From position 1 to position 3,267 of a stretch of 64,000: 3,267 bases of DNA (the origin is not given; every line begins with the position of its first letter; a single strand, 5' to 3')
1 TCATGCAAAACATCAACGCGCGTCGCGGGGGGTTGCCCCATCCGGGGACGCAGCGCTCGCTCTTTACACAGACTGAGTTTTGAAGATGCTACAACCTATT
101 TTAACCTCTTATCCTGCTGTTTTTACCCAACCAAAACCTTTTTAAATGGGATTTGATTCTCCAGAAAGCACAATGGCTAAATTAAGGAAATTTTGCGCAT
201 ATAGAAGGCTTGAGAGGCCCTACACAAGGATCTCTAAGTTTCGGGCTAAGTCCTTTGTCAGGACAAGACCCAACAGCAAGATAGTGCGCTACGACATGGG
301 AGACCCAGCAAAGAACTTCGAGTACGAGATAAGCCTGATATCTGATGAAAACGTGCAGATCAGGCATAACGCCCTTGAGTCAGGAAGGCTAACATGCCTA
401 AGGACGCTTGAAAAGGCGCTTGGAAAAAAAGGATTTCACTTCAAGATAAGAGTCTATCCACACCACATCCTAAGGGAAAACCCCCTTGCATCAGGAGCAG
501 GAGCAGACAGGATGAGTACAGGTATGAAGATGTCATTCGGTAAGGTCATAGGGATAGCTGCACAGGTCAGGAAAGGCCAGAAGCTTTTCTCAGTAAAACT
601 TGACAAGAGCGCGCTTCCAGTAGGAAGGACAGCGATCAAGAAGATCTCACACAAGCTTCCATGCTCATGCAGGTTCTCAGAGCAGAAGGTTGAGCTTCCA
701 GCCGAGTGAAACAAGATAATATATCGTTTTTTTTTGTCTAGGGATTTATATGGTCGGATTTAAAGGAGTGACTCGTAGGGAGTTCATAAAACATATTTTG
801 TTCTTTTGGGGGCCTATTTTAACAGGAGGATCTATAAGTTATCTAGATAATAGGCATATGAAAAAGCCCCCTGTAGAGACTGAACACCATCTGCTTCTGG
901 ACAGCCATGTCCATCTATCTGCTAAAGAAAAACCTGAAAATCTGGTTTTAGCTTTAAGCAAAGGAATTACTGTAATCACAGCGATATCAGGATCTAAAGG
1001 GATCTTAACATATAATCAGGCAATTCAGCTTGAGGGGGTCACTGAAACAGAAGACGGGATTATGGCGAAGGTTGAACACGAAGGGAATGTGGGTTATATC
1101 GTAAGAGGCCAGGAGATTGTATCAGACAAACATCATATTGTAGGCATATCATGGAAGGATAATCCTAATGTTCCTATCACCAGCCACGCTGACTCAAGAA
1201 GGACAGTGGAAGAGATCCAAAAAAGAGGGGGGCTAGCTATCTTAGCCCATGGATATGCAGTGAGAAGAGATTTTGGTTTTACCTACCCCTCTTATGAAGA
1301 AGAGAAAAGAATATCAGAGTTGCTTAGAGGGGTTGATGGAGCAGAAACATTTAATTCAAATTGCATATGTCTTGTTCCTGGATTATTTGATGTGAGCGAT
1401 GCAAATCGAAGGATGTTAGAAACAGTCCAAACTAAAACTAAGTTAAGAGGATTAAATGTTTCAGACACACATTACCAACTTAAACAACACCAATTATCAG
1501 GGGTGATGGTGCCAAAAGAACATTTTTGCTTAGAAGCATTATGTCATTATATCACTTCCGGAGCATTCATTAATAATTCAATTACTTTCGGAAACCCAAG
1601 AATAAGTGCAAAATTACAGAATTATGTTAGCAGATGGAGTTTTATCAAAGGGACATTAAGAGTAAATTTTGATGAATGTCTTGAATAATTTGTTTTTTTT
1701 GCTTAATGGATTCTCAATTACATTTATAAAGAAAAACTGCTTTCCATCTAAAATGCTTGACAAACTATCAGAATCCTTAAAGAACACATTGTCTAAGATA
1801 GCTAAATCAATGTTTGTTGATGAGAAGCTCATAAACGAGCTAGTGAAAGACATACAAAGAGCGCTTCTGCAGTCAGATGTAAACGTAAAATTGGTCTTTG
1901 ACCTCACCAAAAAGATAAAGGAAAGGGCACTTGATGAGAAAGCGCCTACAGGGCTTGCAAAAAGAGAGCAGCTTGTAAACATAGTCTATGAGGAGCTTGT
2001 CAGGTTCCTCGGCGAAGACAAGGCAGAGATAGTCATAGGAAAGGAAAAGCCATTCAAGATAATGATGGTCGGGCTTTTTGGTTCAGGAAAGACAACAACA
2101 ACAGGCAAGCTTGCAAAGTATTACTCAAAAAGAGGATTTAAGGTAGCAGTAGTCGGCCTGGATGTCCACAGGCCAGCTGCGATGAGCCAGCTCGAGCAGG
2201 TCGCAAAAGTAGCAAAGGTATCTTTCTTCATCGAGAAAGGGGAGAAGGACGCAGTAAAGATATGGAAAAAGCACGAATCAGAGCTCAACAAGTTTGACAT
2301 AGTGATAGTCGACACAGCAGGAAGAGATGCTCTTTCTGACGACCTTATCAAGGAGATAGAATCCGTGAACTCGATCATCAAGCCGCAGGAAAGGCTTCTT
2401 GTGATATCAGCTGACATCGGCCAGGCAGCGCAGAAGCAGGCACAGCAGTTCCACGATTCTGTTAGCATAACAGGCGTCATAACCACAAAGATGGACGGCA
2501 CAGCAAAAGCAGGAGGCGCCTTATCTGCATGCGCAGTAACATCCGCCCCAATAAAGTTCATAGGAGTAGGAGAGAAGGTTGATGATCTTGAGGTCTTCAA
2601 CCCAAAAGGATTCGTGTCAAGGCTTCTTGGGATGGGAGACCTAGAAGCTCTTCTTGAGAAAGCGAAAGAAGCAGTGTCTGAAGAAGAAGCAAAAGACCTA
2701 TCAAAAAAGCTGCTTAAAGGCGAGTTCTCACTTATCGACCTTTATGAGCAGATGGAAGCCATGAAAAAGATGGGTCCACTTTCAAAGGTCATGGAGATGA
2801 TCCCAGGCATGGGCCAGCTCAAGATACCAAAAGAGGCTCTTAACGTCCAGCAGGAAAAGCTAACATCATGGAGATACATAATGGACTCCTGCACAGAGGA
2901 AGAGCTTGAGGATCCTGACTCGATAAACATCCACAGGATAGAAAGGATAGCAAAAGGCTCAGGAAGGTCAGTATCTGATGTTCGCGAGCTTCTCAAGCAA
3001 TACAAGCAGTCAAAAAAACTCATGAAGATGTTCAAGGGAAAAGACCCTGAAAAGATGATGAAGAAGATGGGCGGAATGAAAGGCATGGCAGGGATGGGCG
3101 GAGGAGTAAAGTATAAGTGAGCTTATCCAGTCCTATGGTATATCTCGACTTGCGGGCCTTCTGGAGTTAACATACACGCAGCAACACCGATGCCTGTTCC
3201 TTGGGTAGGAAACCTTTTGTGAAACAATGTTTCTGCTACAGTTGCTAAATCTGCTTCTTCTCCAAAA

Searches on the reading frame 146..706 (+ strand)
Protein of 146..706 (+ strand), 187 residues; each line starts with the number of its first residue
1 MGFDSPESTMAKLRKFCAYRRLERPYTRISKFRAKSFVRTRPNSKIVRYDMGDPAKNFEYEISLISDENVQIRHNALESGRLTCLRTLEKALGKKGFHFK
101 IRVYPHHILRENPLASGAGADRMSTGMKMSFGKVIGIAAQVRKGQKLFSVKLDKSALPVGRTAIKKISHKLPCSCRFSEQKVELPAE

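Call 70: search_protein_families(library=pfam, proteins=[window:146-706:+], max_evalue=0.001)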
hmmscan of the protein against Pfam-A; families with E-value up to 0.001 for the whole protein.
window:146-706:+ (187 aa): 1 family
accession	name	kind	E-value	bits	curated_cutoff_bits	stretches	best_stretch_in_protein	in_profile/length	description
PF00252.24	Ribosomal_L16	-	1.4e-27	96.6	27.9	1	34-177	11-131/132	Ribosomal protein L16p/L10e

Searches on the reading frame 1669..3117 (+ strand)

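Call 70: search_protein_families(library=pfam, proteins=[window:1669-3117:+], max_evalue=0.001)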
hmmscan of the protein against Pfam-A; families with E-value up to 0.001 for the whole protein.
window:1669-3117:+ (483 aa): 6 families
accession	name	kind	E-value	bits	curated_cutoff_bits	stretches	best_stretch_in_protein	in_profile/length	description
PF00448.28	SRP54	-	3.4e-66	223.1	22.7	1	129-321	2-196/196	SRP54-type protein, GTPase domain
PF02978.25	SRP_SPB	-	1.1e-30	106.3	27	1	352-452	1-91/91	Signal peptide binding domain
PF02881.24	SRP54_N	-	6.8e-16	58.7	22.4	1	33-110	1-75/75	SRP54-type protein, helical bundle domain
PF01656.29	CbiA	-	9.6e-08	32.5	25.4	1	138-280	9-88/125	CobQ/CobB/MinD/ParA nucleotide binding domain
PF03029.23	ATP_bind_1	-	1.9e-05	25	27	1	134-165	2-33/240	Conserved hypothetical ATP binding protein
PF01591.24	6PF2K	-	0.00035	20.4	27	0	125-201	10-79/223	6-phosphofructo-2-kinase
